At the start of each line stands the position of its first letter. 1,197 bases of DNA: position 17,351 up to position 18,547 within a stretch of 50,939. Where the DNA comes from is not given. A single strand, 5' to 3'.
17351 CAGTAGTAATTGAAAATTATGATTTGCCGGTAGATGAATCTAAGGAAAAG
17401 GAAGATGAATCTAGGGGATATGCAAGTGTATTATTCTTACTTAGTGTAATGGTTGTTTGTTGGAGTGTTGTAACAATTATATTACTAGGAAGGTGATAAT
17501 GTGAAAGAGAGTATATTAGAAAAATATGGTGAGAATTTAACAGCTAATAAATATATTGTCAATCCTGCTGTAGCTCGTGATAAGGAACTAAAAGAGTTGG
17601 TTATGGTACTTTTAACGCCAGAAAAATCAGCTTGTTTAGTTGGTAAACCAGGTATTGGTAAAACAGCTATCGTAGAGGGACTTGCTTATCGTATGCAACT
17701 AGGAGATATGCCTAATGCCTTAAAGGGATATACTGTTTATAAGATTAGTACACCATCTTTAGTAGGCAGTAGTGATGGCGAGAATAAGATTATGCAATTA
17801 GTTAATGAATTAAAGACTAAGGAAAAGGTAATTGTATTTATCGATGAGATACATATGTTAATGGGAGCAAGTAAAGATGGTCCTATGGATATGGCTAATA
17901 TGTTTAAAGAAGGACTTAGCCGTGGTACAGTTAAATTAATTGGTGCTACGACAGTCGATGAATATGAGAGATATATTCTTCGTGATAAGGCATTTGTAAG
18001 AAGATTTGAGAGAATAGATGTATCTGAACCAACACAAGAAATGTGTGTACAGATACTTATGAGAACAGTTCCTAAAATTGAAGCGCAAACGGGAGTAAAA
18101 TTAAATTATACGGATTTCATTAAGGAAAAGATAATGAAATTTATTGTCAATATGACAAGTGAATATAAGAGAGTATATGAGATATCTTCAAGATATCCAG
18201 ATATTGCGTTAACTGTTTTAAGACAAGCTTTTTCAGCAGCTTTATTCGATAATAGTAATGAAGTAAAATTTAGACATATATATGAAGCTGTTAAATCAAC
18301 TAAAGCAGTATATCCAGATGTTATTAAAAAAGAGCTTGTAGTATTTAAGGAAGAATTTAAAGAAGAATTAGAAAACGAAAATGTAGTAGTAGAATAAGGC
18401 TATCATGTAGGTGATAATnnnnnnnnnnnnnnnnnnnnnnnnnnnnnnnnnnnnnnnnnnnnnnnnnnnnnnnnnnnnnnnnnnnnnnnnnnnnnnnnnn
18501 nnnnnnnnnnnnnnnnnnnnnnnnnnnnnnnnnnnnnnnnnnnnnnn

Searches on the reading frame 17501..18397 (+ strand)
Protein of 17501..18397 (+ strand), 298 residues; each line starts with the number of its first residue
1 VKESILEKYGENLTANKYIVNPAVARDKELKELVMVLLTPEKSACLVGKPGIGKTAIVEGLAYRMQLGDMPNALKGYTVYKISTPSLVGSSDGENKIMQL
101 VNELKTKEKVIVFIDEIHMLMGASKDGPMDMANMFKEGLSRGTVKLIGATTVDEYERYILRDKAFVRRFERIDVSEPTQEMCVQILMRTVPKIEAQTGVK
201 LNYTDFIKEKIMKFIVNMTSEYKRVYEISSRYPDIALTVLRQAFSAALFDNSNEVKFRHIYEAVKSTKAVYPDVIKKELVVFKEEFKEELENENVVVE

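Call 4: search_protein_families(library=pfam, proteins=[window:17501-18397:+])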
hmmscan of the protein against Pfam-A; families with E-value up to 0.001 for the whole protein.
window:17501-18397:+ (298 aa): 6 families
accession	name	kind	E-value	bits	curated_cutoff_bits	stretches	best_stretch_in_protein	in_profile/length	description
PF00004.35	AAA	-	1.7e-14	54.8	21.2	1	45-169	2-127/131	ATPase family associated with various cellular activities (AAA)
PF05621.17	TniB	-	5.3e-05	23.2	22.4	0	96-174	107-184/189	Bacterial TniB protein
PF13481.12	AAA_25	-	0.00015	21.9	27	0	24-69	16-61/195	AAA domain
PF20720.3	nSTAND3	-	0.00017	21.8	27.2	1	37-115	13-72/155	Novel STAND NTPase 3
PF07728.20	AAA_5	-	0.00019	21.9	22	1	45-120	3-78/139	AAA domain (dynein-related subfamily)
PF13191.12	AAA_16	-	0.00039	21.4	32.6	0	24-63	3-46/167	AAA ATPase domain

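Call 5: search_protein_families(library=ncbifam, proteins=[window:17501-18397:+])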
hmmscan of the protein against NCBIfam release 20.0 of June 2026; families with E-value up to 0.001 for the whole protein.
window:17501-18397:+ (298 aa): 10 families
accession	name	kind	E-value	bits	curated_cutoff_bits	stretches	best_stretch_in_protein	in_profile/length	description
TIGR02639.1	ClpA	equivalog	7.3e-50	169.9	993.15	1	3-268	165-433/734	ATP-dependent Clp protease ATP-binding subunit ClpA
TIGR03346.1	chaperone_ClpB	equivalog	1.1e-46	159.6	1232.1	1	4-204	154-363/853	ATP-dependent chaperone ClpB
TIGR03345.1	VI_ClpV1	equivalog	8e-45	153.4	884.95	1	2-244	166-407/852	type VI secretion system ATPase TssH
NF008263.0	PRK11034.1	equivalog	2.9e-39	134.6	1350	1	6-243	169-405/758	ATP-dependent Clp protease ATP-binding subunit ClpA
NF008118.0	PRK10865.1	equivalog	1.1e-38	132.8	1417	1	6-196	161-360/857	ATP-dependent chaperone ClpB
NF033607.0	disagg_AAA_ClpG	exception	1.3e-35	122.6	1900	1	6-207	244-456/932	AAA family protein disaggregase ClpG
NF033606.1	heat_AAA_ClpK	exception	7.2e-35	120.1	1900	1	6-202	265-472/949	heat shock survival AAA family ATPase ClpK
TIGR02928.1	TIGR02928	subfamily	1.1e-06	27.7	181.3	0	15-64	9-63/366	orc1/cdc6 family replication initiation protein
NF009882.0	PRK13341.1-3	equivalog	3.9e-05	21.9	1197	1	45-201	58-194/734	AAA family ATPase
NF038214.1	IS21_help_AAA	equivalog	0.00062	19.5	200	1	37-157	86-199/232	IS21-like element helper ATPase IstB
